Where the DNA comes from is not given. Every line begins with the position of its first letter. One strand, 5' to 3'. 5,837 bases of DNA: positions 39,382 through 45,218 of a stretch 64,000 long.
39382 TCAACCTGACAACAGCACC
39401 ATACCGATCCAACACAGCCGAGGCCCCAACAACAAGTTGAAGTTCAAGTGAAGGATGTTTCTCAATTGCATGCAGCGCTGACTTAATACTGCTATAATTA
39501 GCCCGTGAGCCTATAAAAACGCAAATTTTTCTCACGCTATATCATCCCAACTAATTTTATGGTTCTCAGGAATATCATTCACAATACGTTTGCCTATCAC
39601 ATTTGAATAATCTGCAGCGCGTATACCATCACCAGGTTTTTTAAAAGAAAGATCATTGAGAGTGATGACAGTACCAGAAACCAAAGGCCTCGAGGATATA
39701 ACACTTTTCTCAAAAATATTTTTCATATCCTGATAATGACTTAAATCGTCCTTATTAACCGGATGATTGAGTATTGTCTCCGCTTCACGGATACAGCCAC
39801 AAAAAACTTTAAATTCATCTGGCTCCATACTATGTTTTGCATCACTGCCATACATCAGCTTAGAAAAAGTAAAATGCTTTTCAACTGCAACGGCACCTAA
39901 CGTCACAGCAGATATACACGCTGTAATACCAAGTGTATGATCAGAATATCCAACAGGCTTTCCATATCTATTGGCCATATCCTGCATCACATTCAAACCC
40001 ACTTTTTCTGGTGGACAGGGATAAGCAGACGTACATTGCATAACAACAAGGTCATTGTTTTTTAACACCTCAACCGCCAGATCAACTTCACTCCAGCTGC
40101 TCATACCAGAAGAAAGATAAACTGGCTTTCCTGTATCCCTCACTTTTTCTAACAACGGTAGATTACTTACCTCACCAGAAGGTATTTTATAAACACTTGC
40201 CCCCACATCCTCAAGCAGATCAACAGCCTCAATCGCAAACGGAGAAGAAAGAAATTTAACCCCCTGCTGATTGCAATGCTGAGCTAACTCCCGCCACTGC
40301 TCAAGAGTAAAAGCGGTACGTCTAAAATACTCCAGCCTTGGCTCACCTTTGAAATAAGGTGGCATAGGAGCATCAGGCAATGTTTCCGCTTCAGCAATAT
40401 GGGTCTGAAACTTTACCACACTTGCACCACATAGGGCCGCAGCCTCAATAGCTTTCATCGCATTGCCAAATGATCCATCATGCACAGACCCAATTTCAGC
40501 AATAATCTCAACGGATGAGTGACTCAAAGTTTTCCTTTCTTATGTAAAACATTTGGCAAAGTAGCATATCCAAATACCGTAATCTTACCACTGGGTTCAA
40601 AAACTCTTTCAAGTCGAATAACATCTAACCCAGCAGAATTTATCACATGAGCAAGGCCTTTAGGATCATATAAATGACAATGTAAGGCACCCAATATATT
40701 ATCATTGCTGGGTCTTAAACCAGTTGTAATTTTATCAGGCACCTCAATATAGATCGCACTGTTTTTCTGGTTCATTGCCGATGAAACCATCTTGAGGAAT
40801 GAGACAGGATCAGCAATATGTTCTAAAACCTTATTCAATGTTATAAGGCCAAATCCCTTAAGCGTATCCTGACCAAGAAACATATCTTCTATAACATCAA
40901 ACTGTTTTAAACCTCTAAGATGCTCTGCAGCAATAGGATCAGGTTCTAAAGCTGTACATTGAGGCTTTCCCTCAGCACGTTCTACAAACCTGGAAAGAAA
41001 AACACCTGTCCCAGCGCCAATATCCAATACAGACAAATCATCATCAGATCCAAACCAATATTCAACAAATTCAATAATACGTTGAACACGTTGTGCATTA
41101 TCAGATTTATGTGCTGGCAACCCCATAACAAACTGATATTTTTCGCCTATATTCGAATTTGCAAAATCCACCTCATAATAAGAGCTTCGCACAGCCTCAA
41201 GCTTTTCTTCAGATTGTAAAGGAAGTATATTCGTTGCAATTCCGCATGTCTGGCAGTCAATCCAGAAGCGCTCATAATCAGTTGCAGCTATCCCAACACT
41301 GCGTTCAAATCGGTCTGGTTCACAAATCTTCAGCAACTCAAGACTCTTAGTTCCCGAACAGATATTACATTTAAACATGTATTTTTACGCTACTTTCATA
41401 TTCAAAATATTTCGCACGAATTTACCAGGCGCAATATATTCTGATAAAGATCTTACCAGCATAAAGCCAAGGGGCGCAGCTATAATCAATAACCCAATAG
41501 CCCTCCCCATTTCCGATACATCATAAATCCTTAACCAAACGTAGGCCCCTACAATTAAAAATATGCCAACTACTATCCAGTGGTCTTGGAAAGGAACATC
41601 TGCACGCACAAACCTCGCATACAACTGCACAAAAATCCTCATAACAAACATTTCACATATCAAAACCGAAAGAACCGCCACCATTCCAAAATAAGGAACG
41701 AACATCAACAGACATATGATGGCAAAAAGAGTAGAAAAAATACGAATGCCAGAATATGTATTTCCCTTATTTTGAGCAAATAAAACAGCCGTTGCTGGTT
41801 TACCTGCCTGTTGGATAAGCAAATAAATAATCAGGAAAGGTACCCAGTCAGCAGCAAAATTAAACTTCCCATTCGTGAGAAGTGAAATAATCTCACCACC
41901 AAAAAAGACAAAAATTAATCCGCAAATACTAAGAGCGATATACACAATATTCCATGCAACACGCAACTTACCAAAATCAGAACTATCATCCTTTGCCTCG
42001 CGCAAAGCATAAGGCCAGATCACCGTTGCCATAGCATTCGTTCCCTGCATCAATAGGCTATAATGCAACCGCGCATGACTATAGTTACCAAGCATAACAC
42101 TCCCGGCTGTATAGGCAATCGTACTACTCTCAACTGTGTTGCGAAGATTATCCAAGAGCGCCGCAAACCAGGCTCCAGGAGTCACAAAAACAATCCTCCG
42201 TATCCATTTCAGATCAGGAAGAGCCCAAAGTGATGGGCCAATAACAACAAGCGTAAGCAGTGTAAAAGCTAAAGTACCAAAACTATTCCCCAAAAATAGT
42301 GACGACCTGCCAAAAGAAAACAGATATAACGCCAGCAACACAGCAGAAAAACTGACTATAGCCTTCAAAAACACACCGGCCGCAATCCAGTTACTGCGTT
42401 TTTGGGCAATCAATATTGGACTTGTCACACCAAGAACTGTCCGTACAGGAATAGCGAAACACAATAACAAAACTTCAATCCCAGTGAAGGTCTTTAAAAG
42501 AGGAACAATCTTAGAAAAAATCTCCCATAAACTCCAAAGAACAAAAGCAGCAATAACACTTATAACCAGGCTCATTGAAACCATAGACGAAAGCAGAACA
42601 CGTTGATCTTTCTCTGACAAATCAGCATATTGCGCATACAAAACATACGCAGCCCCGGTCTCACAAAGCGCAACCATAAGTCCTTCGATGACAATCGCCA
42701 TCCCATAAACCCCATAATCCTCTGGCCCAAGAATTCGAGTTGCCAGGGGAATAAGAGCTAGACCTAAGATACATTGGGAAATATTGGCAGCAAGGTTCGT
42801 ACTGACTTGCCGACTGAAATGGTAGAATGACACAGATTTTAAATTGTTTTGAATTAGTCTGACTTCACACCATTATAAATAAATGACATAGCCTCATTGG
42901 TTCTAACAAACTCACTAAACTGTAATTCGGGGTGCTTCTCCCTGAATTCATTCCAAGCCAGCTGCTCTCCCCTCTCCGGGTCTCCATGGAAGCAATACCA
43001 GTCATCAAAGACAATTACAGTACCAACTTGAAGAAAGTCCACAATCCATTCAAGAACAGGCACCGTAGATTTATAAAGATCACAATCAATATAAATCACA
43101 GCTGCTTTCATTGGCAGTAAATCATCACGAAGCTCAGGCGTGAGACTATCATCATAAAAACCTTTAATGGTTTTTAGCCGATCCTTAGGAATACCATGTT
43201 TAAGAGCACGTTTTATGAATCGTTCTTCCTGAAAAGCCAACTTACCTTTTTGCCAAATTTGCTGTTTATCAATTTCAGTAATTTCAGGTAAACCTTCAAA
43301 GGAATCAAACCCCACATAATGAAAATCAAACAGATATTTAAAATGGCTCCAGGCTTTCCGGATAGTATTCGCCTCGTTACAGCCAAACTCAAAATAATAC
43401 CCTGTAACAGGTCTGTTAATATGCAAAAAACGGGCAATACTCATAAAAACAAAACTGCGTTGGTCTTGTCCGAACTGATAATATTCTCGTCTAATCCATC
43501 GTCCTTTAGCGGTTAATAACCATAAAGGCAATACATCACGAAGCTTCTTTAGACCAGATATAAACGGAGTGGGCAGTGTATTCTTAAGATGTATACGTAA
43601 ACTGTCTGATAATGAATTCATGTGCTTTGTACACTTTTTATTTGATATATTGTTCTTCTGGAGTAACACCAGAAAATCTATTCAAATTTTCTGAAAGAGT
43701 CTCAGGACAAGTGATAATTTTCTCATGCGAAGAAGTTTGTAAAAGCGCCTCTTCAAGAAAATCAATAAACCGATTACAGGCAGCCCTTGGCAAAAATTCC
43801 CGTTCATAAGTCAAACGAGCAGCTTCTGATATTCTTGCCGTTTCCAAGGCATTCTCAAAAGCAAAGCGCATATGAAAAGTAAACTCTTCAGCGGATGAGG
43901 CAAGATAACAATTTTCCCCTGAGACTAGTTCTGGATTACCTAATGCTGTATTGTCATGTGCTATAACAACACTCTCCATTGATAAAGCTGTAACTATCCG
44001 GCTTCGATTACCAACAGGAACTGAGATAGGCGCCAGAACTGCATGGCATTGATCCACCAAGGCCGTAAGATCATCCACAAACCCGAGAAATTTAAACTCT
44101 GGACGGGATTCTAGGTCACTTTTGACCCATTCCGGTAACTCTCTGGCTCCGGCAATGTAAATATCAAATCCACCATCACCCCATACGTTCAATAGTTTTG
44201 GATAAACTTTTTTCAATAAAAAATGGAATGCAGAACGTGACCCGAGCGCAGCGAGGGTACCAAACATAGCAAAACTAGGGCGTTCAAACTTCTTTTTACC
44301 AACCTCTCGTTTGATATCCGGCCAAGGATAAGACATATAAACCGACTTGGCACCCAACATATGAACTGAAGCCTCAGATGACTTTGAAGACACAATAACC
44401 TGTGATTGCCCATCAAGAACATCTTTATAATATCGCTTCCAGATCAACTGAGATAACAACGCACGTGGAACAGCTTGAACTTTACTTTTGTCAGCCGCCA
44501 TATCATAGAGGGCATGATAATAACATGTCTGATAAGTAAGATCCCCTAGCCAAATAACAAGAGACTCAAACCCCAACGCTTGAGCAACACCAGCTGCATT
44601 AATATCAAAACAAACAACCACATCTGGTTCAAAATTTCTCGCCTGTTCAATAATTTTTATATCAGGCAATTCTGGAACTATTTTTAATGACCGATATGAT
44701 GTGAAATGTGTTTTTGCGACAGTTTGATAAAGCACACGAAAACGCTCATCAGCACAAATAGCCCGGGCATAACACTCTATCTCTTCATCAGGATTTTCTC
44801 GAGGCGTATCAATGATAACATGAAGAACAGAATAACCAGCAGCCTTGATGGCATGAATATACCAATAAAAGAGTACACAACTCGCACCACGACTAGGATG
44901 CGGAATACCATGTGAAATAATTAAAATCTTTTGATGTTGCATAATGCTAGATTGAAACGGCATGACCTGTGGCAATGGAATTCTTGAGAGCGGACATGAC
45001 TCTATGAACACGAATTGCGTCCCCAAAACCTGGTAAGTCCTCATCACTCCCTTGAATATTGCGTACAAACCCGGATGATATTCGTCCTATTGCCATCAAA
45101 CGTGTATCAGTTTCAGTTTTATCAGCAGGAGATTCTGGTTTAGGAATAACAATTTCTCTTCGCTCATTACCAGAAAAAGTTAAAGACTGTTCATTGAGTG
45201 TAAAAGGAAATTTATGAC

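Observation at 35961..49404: Eleven-gene nonulosonic-acid glycan cluster with amidotransferase and three unrelated methyltransferases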

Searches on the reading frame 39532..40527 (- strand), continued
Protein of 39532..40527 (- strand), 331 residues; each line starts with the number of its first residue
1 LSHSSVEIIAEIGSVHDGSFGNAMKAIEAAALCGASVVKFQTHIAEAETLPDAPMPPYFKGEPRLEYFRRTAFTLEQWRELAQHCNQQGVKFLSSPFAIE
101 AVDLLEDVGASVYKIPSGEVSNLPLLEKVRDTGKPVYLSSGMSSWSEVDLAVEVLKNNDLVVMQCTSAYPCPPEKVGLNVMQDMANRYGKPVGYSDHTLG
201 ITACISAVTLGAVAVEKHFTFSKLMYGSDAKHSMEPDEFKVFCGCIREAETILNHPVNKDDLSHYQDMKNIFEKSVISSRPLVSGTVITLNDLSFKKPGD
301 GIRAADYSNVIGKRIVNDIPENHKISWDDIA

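Call 85: get_annotated_region(hit=H5, flank=9000)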
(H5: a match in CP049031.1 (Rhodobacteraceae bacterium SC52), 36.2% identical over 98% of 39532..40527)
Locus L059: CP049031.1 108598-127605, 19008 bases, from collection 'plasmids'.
description: Rhodobacteraceae bacterium SC52 plasmid pSC52_3, complete sequence
organism: Rhodobacteraceae bacterium SC52 (NCBI taxid 2745590)
taxonomy: Bacteria; Pseudomonadota; Alphaproteobacteria; Rhodobacterales; Paracoccaceae; ; Rhodobacteraceae bacterium SC52
host: -; source: Apostichopus japonicus,pure culture,Intestine content; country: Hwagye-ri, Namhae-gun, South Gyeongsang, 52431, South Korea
typing (MOB-suite, as given by PLSDB): non-mobilizable
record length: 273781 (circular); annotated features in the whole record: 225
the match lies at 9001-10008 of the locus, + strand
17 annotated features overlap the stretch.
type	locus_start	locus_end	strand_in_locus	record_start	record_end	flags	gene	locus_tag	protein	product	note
CDS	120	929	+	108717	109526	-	-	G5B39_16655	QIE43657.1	SDR family oxidoreductase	-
CDS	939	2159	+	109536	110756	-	-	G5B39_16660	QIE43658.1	hypothetical protein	-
CDS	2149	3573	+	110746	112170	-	-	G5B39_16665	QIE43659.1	hypothetical protein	-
CDS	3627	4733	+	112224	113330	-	-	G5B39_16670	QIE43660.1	phytanoyl-CoA dioxygenase family protein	-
CDS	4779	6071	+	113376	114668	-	-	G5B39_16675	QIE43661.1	hypothetical protein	-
CDS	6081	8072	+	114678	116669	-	-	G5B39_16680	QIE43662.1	acyltransferase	-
CDS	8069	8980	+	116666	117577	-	-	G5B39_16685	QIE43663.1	NAD-dependent epimerase/dehydratase family protein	-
CDS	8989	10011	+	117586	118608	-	neuB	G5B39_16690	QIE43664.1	N-acetylneuraminate synthase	-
CDS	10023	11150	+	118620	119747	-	neuC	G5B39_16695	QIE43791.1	UDP-N-acetylglucosamine 2-epimerase (hydrolyzing)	-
CDS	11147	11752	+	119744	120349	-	-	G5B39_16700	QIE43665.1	hypothetical protein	-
CDS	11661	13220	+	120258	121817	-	-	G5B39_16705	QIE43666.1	aminotransferase class I/II-fold pyridoxal phosphate-dependent enzyme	-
CDS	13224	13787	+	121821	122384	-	-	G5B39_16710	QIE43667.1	sugar transferase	-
CDS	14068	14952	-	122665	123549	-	purU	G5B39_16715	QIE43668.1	formyltetrahydrofolate deformylase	-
CDS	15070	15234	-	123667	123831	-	-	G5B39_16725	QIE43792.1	hypothetical protein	-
CDS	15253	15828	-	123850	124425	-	-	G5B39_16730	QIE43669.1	sarcosine oxidase subunit gamma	-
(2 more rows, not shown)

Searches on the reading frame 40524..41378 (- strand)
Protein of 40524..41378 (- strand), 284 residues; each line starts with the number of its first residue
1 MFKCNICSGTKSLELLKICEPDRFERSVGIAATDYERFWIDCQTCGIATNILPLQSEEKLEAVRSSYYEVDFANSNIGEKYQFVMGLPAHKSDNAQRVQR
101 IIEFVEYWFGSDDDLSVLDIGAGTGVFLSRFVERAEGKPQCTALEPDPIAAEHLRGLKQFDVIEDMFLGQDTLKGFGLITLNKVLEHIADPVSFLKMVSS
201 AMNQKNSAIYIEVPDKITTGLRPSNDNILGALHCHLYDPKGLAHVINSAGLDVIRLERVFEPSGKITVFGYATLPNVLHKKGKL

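Call 5: search_protein_families(library=pfam, proteins=[window:40524-41378:-], max_evalue=0.01)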
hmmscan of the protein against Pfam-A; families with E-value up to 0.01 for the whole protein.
window:40524-41378:- (284 aa): 7 families
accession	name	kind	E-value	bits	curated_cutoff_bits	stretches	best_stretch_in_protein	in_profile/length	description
PF13489.12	Methyltransf_23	-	2.6e-16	60.2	27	1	97-255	5-163/164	Methyltransferase domain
PF08242.18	Methyltransf_12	-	4.1e-07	31.1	30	1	118-203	1-93/98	Methyltransferase domain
PF13847.12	Methyltransf_31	-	5.4e-05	23.4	27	1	112-213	2-111/145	Methyltransferase domain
PF00398.26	RrnaAD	-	0.00052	19.6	24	1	101-156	22-70/263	Ribosomal RNA adenine dimethylase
PF08241.18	Methyltransf_11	-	0.00081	20.4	21.2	1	118-198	1-83/95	Methyltransferase domain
PF13649.12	Methyltransf_25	-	0.00097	20.2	27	1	117-198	1-89/97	Methyltransferase domain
PF07174.17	FAP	-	0.0099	16.2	27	0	16-113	64-157/187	Fibronectin-attachment protein (FAP) domain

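Call 6: search_protein_families(library=ncbifam, proteins=[window:40524-41378:-], max_evalue=0.01)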
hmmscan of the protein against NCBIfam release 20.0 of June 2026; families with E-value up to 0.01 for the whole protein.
window:40524-41378:- (284 aa): 5 families
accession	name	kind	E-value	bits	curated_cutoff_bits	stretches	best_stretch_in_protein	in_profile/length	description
TIGR01983.1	UbiG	equivalog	0.00073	18.9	102.95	1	113-206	49-147/228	bifunctional 2-polyprenyl-6-hydroxyphenol methylase/3-demethylubiquinol 3-O-methyltransferase UbiG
TIGR02081.1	metW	equivalog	0.0026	17.3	189.5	1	115-197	15-97/194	methionine biosynthesis protein MetW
TIGR01444.1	fkbM_fam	subfamily_domain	0.0032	17.9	37.7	1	117-156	2-40/143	FkbM family methyltransferase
NF011486.0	PRK14896.1-1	equivalog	0.0057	15.7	450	1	107-156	43-89/284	16S ribosomal RNA methyltransferase A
TIGR04345.1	ovoA_Cterm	equivalog_domain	0.0063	16.1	170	0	171-215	130-173/242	putative 4-mercaptohistidine N1-methyltransferase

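Call 91: search_solved_structures(query=window:40524-41378:-, max_evalue=0.01)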
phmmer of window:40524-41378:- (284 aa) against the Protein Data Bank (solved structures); distinct sequences matched with E-value up to 0.01: 1.
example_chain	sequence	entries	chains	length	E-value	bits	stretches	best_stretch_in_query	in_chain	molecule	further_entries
2p7h_A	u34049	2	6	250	0.008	18.8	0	117-214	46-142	Hypothetical protein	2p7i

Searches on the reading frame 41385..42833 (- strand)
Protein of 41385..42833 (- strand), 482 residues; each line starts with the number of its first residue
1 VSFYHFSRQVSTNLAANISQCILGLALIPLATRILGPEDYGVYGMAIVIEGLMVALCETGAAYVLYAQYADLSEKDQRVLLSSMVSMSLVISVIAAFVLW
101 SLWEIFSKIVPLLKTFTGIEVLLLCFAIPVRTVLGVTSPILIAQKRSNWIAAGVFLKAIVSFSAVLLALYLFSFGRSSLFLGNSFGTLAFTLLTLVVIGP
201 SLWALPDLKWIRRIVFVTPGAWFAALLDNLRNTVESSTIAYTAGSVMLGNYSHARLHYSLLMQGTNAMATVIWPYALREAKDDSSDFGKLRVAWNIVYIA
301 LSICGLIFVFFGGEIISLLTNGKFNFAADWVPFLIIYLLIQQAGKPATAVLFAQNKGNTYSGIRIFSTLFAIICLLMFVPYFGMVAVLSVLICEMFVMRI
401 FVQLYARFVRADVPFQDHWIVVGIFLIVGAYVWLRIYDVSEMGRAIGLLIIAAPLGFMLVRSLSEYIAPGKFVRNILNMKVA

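Call 5: search_protein_families(library=pfam, proteins=[window:41385-42833:-], max_evalue=0.01)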
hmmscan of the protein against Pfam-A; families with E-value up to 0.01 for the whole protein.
window:41385-42833:- (482 aa): 2 families
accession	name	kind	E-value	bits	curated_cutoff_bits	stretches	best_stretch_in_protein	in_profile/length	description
PF01943.22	Polysacc_synt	-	8e-15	55.4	28.2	1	9-275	4-269/274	Polysaccharide biosynthesis protein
PF13440.11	Polysacc_synt_3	-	3.3e-08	33.6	23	1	32-289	3-252/293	Polysaccharide biosynthesis protein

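Call 6: search_protein_families(library=ncbifam, proteins=[window:41385-42833:-], max_evalue=0.01)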
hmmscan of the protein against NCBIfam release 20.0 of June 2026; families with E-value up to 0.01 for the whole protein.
window:41385-42833:- (482 aa): 1 family
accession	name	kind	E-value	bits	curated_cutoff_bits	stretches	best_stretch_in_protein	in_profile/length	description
NF050818.1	PolSacchBiosHfsF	equivalog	8e-07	28.4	700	1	6-102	2-103/468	polysaccharide biosynthesis protein HfsF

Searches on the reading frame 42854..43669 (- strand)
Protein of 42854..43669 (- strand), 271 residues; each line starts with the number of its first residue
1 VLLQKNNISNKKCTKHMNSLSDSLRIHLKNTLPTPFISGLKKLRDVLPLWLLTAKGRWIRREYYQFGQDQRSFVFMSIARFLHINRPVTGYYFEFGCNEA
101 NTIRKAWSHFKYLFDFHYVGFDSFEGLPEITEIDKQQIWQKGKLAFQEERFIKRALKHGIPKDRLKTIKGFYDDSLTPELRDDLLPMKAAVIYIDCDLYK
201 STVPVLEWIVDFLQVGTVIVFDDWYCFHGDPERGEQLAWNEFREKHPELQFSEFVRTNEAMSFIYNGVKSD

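Call 5: search_protein_families(library=pfam, proteins=[window:42854-43669:-], max_evalue=0.01)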
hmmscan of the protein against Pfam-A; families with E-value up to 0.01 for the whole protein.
window:42854-43669:- (271 aa): 2 families
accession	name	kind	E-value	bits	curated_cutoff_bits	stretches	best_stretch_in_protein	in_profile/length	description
PF05711.17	TylF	-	5.7e-10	39.3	23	1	121-246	126-246/264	Macrocin-O-methyltransferase (TylF)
PF13578.12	Methyltransf_24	-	2.1e-05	25.8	26.3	1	116-224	24-105/105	Methyltransferase domain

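Call 6: search_protein_families(library=ncbifam, proteins=[window:42854-43669:-], max_evalue=0.01)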
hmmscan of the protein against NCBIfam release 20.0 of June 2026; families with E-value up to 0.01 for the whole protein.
window:42854-43669:- (271 aa): 0 families

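Call 90: search_solved_structures(query=window:42854-43669:-, max_evalue=0.01)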
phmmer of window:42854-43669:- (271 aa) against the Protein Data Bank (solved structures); distinct sequences matched with E-value up to 0.01: 3.
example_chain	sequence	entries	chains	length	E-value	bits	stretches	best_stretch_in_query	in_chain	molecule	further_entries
3tos_A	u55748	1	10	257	0.00012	24.8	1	117-223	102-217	CalS11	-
4gf5_A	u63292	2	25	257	0.00012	24.8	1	117-223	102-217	CalS11 | TDP-rhamnose 3'-O-methyltransferase (CalS11)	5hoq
2wk1_A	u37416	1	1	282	0.0079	18.9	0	121-225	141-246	NOVP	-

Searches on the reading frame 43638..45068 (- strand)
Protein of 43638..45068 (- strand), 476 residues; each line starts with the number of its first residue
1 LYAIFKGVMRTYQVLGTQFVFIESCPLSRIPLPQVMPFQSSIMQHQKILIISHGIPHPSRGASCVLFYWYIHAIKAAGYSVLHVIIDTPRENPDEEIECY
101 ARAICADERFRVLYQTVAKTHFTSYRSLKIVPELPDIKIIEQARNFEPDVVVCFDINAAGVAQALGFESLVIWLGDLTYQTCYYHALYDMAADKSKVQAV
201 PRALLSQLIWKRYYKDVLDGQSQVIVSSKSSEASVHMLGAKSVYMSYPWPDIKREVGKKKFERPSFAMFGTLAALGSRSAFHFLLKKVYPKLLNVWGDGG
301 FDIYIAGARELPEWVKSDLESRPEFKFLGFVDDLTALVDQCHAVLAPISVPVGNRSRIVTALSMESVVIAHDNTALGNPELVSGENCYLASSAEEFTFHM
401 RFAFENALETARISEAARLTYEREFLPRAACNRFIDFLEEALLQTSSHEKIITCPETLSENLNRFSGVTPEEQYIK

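Call 5: search_protein_families(library=pfam, proteins=[window:43638-45068:-], max_evalue=0.01)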
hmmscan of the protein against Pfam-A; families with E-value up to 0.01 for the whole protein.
window:43638-45068:- (476 aa): 2 families
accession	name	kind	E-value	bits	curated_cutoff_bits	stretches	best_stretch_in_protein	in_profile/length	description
PF13692.12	Glyco_trans_1_4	-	4.8e-11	43.5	27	1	266-400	4-136/142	Glycosyl transferases group 1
PF13524.12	Glyco_trans_1_2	-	0.0013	19.1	25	1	299-429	13-137/144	Glycosyl transferase-like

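Call 6: search_protein_families(library=ncbifam, proteins=[window:43638-45068:-], max_evalue=0.01)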
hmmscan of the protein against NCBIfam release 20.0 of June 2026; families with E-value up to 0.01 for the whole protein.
window:43638-45068:- (476 aa): 1 family
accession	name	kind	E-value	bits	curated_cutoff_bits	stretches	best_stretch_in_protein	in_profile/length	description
TIGR03087.1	stp1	hypoth_equivalog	1.2e-09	37.9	316.65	1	268-432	229-388/397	TIGR03087 family PEP-CTERM/XrtA system glycosyltransferase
